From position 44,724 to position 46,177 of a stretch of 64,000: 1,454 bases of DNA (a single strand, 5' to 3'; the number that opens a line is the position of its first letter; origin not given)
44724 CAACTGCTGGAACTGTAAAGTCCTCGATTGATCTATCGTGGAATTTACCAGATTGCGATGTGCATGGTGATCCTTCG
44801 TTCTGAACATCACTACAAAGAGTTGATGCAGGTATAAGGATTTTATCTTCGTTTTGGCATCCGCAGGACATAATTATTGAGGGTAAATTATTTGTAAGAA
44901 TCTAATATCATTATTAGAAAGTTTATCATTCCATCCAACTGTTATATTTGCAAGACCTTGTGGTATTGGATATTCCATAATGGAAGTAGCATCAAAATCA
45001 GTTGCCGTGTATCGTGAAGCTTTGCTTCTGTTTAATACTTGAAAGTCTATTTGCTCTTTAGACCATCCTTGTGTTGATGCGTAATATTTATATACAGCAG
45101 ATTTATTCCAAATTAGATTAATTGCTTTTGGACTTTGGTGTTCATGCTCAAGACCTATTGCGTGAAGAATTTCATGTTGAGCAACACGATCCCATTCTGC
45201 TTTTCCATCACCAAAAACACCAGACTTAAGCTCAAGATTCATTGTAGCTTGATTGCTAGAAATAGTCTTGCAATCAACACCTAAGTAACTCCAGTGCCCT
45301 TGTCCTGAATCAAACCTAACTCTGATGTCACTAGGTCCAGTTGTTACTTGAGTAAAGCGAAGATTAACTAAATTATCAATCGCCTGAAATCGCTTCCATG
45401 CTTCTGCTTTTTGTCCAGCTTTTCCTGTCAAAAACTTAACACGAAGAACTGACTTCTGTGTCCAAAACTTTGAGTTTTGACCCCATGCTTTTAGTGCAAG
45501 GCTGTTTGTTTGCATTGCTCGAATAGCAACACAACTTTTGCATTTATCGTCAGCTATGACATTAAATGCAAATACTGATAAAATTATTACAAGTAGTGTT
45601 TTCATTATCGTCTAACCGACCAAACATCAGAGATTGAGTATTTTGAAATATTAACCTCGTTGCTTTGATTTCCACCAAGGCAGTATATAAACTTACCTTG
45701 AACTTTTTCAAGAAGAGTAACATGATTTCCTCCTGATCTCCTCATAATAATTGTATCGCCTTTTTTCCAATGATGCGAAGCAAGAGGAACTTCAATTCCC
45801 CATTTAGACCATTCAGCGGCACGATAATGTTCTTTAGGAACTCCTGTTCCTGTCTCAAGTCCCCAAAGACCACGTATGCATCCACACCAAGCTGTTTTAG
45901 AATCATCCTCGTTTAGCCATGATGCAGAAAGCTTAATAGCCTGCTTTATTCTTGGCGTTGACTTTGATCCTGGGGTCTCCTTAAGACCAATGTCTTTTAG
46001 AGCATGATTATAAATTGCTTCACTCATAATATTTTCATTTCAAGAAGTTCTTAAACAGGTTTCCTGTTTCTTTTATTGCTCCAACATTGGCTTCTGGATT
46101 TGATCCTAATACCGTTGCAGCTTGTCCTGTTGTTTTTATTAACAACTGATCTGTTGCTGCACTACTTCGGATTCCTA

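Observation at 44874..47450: The lysis cassette contains a secreted astacin-like metzincin next to a CHAP peptidase, a four-TM membrane protein and two lipoproteins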

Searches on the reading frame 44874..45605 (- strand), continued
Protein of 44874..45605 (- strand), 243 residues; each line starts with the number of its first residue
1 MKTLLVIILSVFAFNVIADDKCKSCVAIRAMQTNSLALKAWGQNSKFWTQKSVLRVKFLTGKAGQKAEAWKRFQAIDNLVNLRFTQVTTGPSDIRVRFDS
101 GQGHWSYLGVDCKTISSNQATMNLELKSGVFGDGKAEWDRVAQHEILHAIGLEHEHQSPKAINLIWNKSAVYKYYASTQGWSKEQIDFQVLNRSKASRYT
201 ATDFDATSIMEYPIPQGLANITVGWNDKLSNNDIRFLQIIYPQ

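Call 82: search_protein_representatives(protein=window:44874-45605:-)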
Query: 243 residues. Proteins with E-value up to 0.001 (for the whole library): 5092; up to 1e-10: 2943; up to 1e-30: 99. The best 150 are listed.
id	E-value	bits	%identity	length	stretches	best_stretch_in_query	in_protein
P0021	3.9e-87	307.7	61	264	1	21-242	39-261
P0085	1.6e-80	286.1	59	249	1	15-242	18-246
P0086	4.5e-69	248.6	55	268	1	22-243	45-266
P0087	1.2e-64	234.1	40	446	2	46-243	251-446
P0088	6.2e-62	225.3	49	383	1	13-234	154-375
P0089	8.8e-62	224.8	53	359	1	41-242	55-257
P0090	2.8e-61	223.1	50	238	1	25-242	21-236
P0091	1.3e-60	221.0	53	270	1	18-242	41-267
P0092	1.8e-60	220.5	37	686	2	44-242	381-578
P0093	2.7e-59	216.6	47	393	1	22-242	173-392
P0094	4.9e-55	202.7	46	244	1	5-242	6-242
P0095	3.9e-52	193.2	48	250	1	31-241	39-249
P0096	7.4e-51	189.0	49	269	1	37-242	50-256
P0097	4.9e-50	186.3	45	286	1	35-242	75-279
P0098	2.6e-49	183.9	47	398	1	23-243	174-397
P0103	8.4e-48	179.0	43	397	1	25-242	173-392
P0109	1.3e-42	162.0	43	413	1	20-242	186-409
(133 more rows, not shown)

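Call 83: search_protein_families(library=pfam, proteins=[P0039, P0088, P0093, P0098, P0109, L115:6333-7154:+, L112:574-1758:+, L009:7440-8681:+, L115:7157-7705:+, L109:937-1461:+], max_evalue=0.05)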
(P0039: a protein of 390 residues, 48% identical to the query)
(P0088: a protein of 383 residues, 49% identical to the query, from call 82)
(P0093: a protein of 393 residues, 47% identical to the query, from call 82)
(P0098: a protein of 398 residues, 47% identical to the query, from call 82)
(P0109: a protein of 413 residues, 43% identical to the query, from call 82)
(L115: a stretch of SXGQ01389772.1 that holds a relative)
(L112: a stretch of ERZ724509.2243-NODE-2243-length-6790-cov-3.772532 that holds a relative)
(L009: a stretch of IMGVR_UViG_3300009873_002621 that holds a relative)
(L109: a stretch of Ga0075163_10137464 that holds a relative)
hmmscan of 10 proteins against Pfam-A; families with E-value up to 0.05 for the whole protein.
P0039 (390 aa): 2 families
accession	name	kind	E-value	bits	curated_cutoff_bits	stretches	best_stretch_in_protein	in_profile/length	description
PF01400.30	Astacin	-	1.1e-05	25.6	22.5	1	240-307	43-100/189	Astacin (Peptidase family M12A)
PF00413.30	Peptidase_M10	-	0.019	15.3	24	0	280-304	103-127/159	Matrixin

P0088 (383 aa): 3 families
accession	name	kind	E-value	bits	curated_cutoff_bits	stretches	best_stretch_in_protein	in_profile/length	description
PF01400.30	Astacin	-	9.1e-07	29.2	22.5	1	206-351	17-143/189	Astacin (Peptidase family M12A)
PF23987.1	Phage_holin_10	-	1e-05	25.9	27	1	14-62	5-51/52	Bacteriophage holin Pam3 gp28 family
PF00413.30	Peptidase_M10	-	0.0021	18.4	24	1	213-298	28-128/159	Matrixin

P0093 (393 aa): 1 family
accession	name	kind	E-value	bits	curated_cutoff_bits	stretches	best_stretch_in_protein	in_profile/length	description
PF01400.30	Astacin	-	1.9e-06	28.1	22.5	1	242-365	43-148/189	Astacin (Peptidase family M12A)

P0098 (398 aa): 1 family
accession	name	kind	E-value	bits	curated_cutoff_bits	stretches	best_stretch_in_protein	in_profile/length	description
PF01400.30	Astacin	-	0.026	14.6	22.5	0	249-364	46-143/189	Astacin (Peptidase family M12A)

P0109 (413 aa): 2 families
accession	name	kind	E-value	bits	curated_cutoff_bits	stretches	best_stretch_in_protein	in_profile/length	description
PF00413.30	Peptidase_M10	-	0.0062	16.9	24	1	271-326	93-130/159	Matrixin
PF01400.30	Astacin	-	0.0079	16.3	22.5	1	306-377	80-143/189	Astacin (Peptidase family M12A)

L115:6333-7154:+ (273 aa): 0 families

L112:574-1758:+ (394 aa): 3 families
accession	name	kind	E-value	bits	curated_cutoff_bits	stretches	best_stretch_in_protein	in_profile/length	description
PF01400.30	Astacin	-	6.8e-07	29.6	22.5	1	236-364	37-146/189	Astacin (Peptidase family M12A)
PF00413.30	Peptidase_M10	-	0.024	15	24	0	284-307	104-127/159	Matrixin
PF04418.17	DUF543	-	0.042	14.2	24.1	0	25-82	15-72/75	Domain of unknown function (DUF543)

L009:7440-8681:+ (413 aa): 2 families
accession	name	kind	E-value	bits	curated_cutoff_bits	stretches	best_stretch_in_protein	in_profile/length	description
PF01400.30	Astacin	-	0.00029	21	22.5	1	306-378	80-144/189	Astacin (Peptidase family M12A)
PF00413.30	Peptidase_M10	-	0.02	15.2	24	0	306-324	110-128/159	Matrixin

L115:7157-7705:+ (182 aa): 0 families

L109:937-1461:+ (174 aa): 1 family
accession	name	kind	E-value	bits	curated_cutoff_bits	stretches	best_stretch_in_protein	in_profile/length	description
PF05257.22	CHAP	-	0.0011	19.9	26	1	45-143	5-81/81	CHAP domain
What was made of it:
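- The N-terminus of P0088 matches Pfam Phage_holin_10 at 25.9 bits, just under the cut-off of 27 (call 83).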

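Call 85: search_protein_families(library=phrogs, proteins=[L115:6333-7154:+, P0103, L103:9423-10004:+, L115:7157-7705:+, L001:10800-11318:+, L108:6831-7424:+], max_evalue=0.01)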
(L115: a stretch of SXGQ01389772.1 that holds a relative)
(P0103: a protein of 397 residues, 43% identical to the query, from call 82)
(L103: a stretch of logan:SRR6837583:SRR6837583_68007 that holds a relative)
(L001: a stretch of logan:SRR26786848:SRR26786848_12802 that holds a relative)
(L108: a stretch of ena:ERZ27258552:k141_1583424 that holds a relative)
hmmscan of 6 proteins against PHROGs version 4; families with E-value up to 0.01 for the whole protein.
L115:6333-7154:+ (273 aa): 0 families

P0103 (397 aa): 0 families

L103:9423-10004:+ (193 aa): 1 family
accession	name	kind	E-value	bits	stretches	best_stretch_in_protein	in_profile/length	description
phrog_33367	-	unknown function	6.6e-08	33.2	1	126-182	224-282/300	-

L115:7157-7705:+ (182 aa): 1 family
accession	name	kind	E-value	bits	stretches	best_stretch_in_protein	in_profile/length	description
phrog_3000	-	unknown function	1.5e-07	32.3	1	31-179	29-198/209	-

L001:10800-11318:+ (172 aa): 0 families

L108:6831-7424:+ (197 aa): 0 families
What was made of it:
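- Tried and rejected: One Pfam hit (Phage_holin_10) fell just below its cut-off, and PHROGs gave nothing useful (calls 83, 85).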

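Call 88: search_protein_families(library=pfam, proteins=[P0103, P0087, P0092], max_evalue=0.01)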
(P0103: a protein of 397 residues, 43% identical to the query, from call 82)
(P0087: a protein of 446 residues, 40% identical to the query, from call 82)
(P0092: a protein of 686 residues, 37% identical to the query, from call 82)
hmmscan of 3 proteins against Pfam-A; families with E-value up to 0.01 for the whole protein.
P0103 (397 aa): 2 families
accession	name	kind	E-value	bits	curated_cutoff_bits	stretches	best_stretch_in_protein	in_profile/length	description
PF01400.30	Astacin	-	1.7e-06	28.3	22.5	1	201-305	4-98/189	Astacin (Peptidase family M12A)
PF00413.30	Peptidase_M10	-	0.00058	20.2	24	0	215-310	23-132/159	Matrixin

P0087 (446 aa): 12 families
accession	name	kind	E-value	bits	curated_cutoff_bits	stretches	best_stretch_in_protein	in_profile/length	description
PF00413.30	Peptidase_M10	-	1.7e-15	57.7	24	2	42-143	20-130/159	Matrixin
PF01400.30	Astacin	-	1.6e-13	51.2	22.5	2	253-444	2-186/189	Astacin (Peptidase family M12A)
PF05572.19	Peptidase_M43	-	3.1e-07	30.9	23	0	107-140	52-87/152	Pregnancy-associated plasma protein-A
PF13583.11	Reprolysin_4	-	4.5e-07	30.2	22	0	304-360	105-155/203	Metallo-peptidase family M12B Reprolysin-like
PF13688.12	Reprolysin_5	-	6.4e-06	27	27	0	340-362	141-163/196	Metallo-peptidase family M12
PF10462.15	Peptidase_M66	-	2e-05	24.2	20.6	0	335-356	187-208/306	Peptidase M66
PF13582.12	Reprolysin_3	-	3.6e-05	24.7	22.4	0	339-356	106-122/123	Metallo-peptidase family M12B Reprolysin-like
PF13574.12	Reprolysin_2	-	0.00034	21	27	0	325-359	113-144/195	Metallo-peptidase family M12B Reprolysin-like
PF16313.11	DUF4953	-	0.0006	19.5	24.2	0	121-138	13-30/316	Met-zincin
PF07998.17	Peptidase_M54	-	0.0015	19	24.4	0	343-366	148-171/194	Peptidase family M54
PF12388.14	Peptidase_M57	-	0.0021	18.2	21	0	313-357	108-150/212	Dual-action HEIGH metallo-peptidase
PF02031.22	Peptidase_M7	-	0.0037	17.8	25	0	269-362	13-100/133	Streptomyces extracellular neutral proteinase (M7) family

P0092 (686 aa): 10 families
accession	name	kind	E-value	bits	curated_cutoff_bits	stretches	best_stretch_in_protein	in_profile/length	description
PF01400.30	Astacin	-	1.4e-13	51.4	22.5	2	400-570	17-179/189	Astacin (Peptidase family M12A)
PF00413.30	Peptidase_M10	-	1.5e-10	41.6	24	2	400-495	21-131/159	Matrixin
PF13688.12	Reprolysin_5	-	9.8e-07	29.6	27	0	469-494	138-163/196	Metallo-peptidase family M12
PF05572.19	Peptidase_M43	-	2.2e-06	28.1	23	0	143-182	47-88/152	Pregnancy-associated plasma protein-A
PF04151.21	PPC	-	6.1e-06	27.5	25.9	1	605-669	3-69/70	Bacterial pre-peptidase C-terminal domain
PF13583.11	Reprolysin_4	-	1.2e-05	25.5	22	0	464-495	130-158/203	Metallo-peptidase family M12B Reprolysin-like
PF13582.12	Reprolysin_3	-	0.0004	21.3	22.4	0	143-178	86-122/123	Metallo-peptidase family M12B Reprolysin-like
PF13574.12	Reprolysin_2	-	0.00065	20.1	27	0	465-492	118-145/195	Metallo-peptidase family M12B Reprolysin-like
PF10462.15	Peptidase_M66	-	0.0018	17.8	20.6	0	466-543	186-260/306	Peptidase M66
PF06114.19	Peptidase_M78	-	0.0049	17.1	22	0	153-174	33-54/123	IrrE N-terminal-like domain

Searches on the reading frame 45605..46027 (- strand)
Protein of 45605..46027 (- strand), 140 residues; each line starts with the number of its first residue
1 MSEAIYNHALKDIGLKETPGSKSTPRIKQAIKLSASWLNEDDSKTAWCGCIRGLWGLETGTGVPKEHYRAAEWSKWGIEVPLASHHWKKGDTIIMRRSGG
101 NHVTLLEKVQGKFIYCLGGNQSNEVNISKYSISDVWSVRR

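Call 3: search_protein_families(library=pfam, proteins=[window:45605-46027:-], max_evalue=0.1)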
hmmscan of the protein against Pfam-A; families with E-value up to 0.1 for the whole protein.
window:45605-46027:- (140 aa): 0 families

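Call 4: search_protein_families(library=phrogs, proteins=[window:45605-46027:-], max_evalue=0.01)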
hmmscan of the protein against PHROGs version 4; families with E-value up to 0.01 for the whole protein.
window:45605-46027:- (140 aa): 1 family
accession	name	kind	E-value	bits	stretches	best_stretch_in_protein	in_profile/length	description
phrog_1259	-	tail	8.1e-17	61.2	1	6-137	992-1125/1179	baseplate hub subunit and tail lysozyme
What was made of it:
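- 45605..46027 (-): Endolysin candidate, TIGR02594 family (Cys/His peptidoglycan peptidase type), 140 aa. Its stop codon overlaps the protease start codon (TAATG). PHROG 1259 at E 8e-17 (call 4).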

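Call 5: search_protein_families(library=ncbifam, proteins=[window:45605-46027:-], max_evalue=0.1)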
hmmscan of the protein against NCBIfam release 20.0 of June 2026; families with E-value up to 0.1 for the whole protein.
window:45605-46027:- (140 aa): 1 family
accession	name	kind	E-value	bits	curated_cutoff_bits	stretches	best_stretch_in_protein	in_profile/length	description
TIGR02594.1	TIGR02594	subfamily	2.3e-18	66.8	70.55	1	7-139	4-131/132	TIGR02594 family protein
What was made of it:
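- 45605..46027 (-): NCBIfam TIGR02594 66.8 bits against cut-off 70.55 (call 5).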

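Call 29: search_dna_similar(query=window:45605-46027:-, collection=phages, mode=protein, max_evalue=0.001, max_rows=25)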
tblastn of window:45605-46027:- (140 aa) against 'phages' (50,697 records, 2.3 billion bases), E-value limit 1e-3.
Records with a match: 503; places in all: 503; records where one place covers at least 80% of the query: 501.
Best place of each record, by identity: <60% 503.
By first word of the organism name: Salmonella 164; Vibrio 83; Pseudomonas 57; Klebsiella 44; Flavobacterium 29; Escherichia 29; Dickeya 19; Rhizobium 18; Serratia 10; Shigella 6; and 20 more.
By host as written in the record: - 98; Pseudomonas aeruginosa 28; Salmonella enterica 26; Salmonella enterica subsp. enterica serovar Enteritidis PT1 21; Klebsiella pneumoniae 19; Vibrio cholerae 19; Salmonella enterica subsp. enterica serovar Typhimurium 14; Flavobacterium psychrophilum 950106-1/1 13; and 137 more.
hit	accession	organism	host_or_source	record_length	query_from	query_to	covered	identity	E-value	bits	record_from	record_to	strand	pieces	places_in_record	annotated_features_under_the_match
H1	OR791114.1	Pseudoalteromonas phage vB_PalP_Y7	Pseudoalteromonas sp. Y7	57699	9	133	89%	40.9%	1e-17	84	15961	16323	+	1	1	tail associated lysozyme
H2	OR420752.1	Roseobacter phage CRP-403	Paracoccaceae bacterium strain FZCC0037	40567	1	140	100%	34.5%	5e-11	64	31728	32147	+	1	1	hypothetical protein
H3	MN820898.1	Sphingomonas phage vB_StuS_MMDA13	Sphingomonas turrisvirgatae MCT13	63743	9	139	94%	36.3%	9e-8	55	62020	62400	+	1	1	putative endolysin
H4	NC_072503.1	Sphingomonas phage vB_StuS_MMDA13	Sphingomonas turrisvirgatae MCT13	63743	9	139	94%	36.3%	9e-8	55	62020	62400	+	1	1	putative endolysin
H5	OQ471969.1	Acinetobacter phage vB_AbaM_ABMM1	Acinetobacter baumannii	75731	9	139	94%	34.3%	1e-12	69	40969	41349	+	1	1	putative lysin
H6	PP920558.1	Pseudomonas phage Lucjan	Pseudomonas aeruginosa PAO-1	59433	9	139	94%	33.1%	2e-9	60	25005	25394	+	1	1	hypothetical protein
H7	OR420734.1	Roseobacter phage CRP-804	Paracoccaceae bacterium strain FZCC0196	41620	2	140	99%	31.0%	3e-8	56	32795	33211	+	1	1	hypothetical protein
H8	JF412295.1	EBPR podovirus 2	-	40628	1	140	100%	30.4%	3e-8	56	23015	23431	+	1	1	gp34: peptidoglycan-binding domain protein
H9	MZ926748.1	Pseudomonas phage AIIMS-Plu-RaNi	Pseudomonas luteola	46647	9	139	94%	32.4%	4e-9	59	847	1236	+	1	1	putative endolysin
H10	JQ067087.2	Pseudomonas phage PaMx11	Pseudomonas aeruginosa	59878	9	139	94%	32.4%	2e-8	57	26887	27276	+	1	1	putative endolysin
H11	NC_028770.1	Pseudomonas phage PaMx11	Pseudomonas aeruginosa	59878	9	139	94%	32.4%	2e-8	57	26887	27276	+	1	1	baseplate hub subunit and tail lysozyme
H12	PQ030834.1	Pseudomonas phage phiW8-1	Pseudomonas aeruginosa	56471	9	139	94%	32.4%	3e-8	57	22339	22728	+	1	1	record has no annotation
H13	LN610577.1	Pseudomonas phage vB_PaeS_PAO1_Ab18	Pseudomonas aeruginosa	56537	9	139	94%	32.4%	3e-8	57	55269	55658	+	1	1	ORF74: putative baseplate hub subunit and tail lysozyme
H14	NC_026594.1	Pseudomonas phage vB_PaeS_PAO1_Ab18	Pseudomonas aeruginosa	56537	9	139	94%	32.4%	3e-8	57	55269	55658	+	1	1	ORF74: baseplate hub subunit and tail lysozyme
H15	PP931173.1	Pseudomonas phage PAKlein3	Pseudomonas aeruginosa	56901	9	139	94%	32.4%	3e-8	57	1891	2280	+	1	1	baseplate hub subunit and tail lysozyme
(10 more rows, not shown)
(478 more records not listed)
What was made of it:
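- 45605..46027 (-): Homologues in 503 phage records, often annotated as endolysin (call 29).
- On TIGR02594 / CHAP-type endolysin (140-aa protein): 503 phage homologues were found, many annotated as endolysin (call 29).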

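Call 30: search_solved_structures(query=window:45605-46027:-, max_evalue=1, show_alignments=2)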
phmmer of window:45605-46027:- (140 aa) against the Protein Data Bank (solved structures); distinct sequences matched with E-value up to 1: 4.
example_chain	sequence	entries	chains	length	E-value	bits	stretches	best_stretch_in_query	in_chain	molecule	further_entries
6deh_A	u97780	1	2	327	0.086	15.8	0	57-74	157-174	TPR repeat protein, protein-protein interaction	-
9fgg_G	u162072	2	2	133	0.28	14.2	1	27-87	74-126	Megabody-38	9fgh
9ffv_F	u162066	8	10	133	0.28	14.2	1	27-87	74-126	Nanobody38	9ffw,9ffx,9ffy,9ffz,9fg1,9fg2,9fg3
6niu_L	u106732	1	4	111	0.3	14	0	5-63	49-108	Human MZ4 Fab light chain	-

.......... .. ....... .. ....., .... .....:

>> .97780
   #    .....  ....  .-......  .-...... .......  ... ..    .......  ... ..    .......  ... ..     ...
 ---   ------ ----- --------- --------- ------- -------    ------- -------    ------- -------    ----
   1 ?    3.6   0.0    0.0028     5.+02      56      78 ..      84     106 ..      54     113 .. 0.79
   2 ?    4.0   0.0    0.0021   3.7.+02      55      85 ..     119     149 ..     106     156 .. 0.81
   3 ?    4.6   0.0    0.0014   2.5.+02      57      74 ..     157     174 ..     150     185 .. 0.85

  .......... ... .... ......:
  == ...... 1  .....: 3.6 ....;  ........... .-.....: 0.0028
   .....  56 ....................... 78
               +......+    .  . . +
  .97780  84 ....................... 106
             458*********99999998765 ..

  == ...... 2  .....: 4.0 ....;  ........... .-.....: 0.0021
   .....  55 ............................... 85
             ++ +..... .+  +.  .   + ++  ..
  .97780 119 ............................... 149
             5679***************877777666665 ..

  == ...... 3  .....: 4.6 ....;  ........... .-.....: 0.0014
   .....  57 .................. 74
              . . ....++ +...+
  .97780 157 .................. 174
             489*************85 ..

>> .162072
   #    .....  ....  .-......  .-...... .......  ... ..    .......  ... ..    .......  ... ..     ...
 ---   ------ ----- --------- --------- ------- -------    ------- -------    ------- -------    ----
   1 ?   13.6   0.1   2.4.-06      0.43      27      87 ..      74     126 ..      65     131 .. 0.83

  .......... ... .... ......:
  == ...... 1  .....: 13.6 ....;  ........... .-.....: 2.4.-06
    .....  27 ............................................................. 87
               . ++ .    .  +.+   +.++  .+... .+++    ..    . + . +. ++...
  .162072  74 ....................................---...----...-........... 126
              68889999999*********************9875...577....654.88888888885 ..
